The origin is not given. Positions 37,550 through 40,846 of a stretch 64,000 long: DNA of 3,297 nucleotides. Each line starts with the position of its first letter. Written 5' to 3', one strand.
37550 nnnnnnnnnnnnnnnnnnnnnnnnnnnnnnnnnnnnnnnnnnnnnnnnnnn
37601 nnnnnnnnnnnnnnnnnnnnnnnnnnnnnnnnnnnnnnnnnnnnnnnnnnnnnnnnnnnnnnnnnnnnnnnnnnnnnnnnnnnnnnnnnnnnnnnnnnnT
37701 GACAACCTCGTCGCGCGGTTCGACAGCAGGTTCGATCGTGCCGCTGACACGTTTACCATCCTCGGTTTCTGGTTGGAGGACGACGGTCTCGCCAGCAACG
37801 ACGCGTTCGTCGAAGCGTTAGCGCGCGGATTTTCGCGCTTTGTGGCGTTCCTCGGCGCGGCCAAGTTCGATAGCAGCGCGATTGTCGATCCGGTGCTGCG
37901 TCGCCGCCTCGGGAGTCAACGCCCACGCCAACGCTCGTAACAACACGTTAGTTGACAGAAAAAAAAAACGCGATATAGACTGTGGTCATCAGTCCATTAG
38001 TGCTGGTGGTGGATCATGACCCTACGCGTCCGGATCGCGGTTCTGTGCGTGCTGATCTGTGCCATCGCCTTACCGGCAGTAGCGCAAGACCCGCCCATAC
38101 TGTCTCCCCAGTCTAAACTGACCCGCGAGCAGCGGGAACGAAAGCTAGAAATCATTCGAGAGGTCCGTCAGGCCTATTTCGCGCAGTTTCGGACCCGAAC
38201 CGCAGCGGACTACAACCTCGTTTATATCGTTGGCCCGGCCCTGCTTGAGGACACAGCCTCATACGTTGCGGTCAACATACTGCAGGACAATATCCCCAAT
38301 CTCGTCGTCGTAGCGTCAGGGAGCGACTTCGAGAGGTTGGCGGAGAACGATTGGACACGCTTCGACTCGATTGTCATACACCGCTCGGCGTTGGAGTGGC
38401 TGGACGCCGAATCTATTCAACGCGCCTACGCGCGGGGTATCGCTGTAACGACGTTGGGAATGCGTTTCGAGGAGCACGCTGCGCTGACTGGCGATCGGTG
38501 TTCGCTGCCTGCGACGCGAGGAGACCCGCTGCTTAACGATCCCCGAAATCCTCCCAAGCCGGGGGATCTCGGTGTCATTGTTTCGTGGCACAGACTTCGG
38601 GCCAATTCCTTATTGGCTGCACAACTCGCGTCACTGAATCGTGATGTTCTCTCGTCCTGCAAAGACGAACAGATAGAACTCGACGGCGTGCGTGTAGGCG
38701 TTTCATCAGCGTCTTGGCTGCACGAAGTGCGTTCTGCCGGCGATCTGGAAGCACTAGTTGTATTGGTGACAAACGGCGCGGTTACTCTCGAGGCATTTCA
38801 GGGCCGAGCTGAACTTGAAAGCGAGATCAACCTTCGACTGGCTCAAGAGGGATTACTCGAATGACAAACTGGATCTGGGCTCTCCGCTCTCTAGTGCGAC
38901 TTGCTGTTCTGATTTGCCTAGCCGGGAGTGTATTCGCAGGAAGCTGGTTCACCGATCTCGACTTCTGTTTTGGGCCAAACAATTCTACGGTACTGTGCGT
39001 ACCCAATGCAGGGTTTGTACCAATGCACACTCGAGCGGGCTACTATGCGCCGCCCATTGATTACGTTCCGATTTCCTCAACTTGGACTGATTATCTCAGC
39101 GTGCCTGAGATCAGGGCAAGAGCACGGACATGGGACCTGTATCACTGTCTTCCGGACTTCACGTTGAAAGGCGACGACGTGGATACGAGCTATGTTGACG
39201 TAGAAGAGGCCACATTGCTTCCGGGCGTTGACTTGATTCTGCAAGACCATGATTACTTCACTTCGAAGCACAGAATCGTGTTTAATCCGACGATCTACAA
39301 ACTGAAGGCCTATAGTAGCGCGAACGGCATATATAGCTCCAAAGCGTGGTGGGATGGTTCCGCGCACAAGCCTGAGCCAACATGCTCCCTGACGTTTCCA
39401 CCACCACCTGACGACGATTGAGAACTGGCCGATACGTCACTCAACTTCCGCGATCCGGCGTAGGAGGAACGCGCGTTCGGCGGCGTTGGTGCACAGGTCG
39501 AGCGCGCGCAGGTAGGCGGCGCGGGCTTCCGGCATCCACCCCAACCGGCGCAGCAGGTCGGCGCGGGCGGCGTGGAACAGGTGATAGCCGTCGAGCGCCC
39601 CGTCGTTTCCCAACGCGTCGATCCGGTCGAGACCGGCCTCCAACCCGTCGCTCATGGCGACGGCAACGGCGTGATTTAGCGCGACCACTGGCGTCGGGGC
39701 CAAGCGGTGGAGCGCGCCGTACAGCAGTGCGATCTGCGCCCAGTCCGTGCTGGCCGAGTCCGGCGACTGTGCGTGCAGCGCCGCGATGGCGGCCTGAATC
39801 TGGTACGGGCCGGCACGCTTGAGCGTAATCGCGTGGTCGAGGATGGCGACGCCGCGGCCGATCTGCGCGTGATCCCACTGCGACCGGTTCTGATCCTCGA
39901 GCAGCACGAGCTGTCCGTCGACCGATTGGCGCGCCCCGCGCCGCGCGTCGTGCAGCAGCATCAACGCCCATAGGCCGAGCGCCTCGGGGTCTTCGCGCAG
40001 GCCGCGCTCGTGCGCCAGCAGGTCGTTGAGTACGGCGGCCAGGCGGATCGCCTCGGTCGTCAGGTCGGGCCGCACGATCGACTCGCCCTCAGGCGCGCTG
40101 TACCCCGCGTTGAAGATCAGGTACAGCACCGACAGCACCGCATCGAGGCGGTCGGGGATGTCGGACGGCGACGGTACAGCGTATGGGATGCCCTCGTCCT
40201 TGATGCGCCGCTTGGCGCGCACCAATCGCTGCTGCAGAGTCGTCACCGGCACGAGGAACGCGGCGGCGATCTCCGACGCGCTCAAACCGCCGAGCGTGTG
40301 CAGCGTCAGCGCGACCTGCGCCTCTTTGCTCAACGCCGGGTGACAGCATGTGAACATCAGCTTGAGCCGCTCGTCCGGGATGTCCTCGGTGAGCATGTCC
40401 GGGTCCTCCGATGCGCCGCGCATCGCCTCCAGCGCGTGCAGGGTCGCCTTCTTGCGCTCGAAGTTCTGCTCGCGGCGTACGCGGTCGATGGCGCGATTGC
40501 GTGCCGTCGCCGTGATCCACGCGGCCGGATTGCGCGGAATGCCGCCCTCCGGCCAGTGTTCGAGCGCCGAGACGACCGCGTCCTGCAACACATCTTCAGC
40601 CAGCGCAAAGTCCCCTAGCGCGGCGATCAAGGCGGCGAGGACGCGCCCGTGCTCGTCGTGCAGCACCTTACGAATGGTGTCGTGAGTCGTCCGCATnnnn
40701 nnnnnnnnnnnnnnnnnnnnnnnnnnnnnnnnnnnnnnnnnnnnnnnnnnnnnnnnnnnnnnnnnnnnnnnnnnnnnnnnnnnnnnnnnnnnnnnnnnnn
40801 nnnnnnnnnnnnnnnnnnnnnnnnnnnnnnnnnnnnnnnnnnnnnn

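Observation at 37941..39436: Low-G+C islet with its own consensus promoter and an A10 tract, encoding two coupled secreted proteins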

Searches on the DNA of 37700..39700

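Call 91: search_rna_families(source=window, start=37700, end=39700, threshold=evalue, max_evalue=1)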
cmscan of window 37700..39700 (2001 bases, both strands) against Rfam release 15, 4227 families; matches with E-value up to 1: 0.
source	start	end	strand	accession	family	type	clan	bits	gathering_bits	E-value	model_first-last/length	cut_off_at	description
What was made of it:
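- There is no Rfam match (call 91).
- Tried and rejected: No Rfam family matches the region (call 91).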

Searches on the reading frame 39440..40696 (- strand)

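Call 6: search_protein_families(library=pfam, proteins=[window:39440-40696:-], max_evalue=0.01)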
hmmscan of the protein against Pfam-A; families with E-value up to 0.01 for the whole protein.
window:39440-40696:- (419 aa): 4 families
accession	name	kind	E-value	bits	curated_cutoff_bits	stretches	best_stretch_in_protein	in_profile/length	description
PF20239.3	DUF6596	-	6.3e-32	110.3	27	1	183-289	1-101/102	Family of unknown function (DUF6596)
PF04542.20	Sigma70_r2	-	1.5e-10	41.1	24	1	17-77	7-69/71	Sigma-70 region 2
PF08281.18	Sigma70_r4_2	-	1.1e-09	38.2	25.7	1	114-165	3-54/54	Sigma-70, region 4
PF07719.23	TPR_2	-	0.0019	18.6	27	0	374-404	3-33/34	Tetratricopeptide repeat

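Call 13: search_protein_families(library=ncbifam, proteins=[window:39440-40696:-], max_evalue=1)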
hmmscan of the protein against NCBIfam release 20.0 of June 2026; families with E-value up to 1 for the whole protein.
window:39440-40696:- (419 aa): 74 families (the best 25 are shown)
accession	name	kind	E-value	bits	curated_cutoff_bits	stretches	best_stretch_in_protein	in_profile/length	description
TIGR02937.1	sigma70-ECF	superfamily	1.2e-12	47.8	42.9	1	27-167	22-163/165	sigma-70 family RNA polymerase sigma factor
NF058625.1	sigma_PG0214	equivalog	1.7e-11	44.1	130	1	19-168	17-160/170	GFO_1088 family ECF-type sigma factor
TIGR02985.1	Sig70_bacteroi1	subfamily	3.3e-11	43.7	126.4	1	16-167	11-160/162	RNA polymerase sigma-70 factor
NF009164.0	PRK12511.1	equivalog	5.2e-11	42.4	185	1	31-165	29-155/182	RNA polymerase sigma factor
NF009179.0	PRK12527.1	equivalog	9.4e-11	42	162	1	19-164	8-148/159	RNA polymerase sigma factor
TIGR02983.1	SigE-fam_strep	subfamily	1e-10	41.7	141.55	1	4-166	4-155/162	SigE family RNA polymerase sigma factor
NF007228.0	PRK09646.1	subfamily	1e-10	41.6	226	1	10-167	34-188/194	ECF RNA polymerase sigma factor SigK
TIGR02989.1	Sig-70_gvs1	subfamily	1.3e-10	41.4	124.55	1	10-166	5-155/158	RNA polymerase sigma-70 factor, Rhodopirellula/Verrucomicrobium family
NF007227.0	PRK09645.1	subfamily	2e-10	40.9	202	1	3-166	9-167/177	sigma-70 family RNA polymerase sigma factor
NF009172.0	PRK12519.1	subfamily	5.4e-09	35.9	222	1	9-165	31-185/194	RNA polymerase sigma factor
NF009166.1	PRK12513.1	equivalog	1e-08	35.1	206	1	21-167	37-184/193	RNA polymerase sigma factor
NF009167.0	PRK12514.1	equivalog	1.3e-08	34.9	265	1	12-166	26-175/180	RNA polymerase sigma factor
NF009175.0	PRK12523.1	equivalog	5e-08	33.1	271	1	6-163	10-161/172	RNA polymerase sigma factor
NF008888.0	PRK11922.1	equivalog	6.4e-08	32.5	204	1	25-167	49-194/231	RNA polymerase sigma factor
NF009171.0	PRK12518.1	equivalog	9.9e-08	32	208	1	7-166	28-181/191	RNA polymerase sigma factor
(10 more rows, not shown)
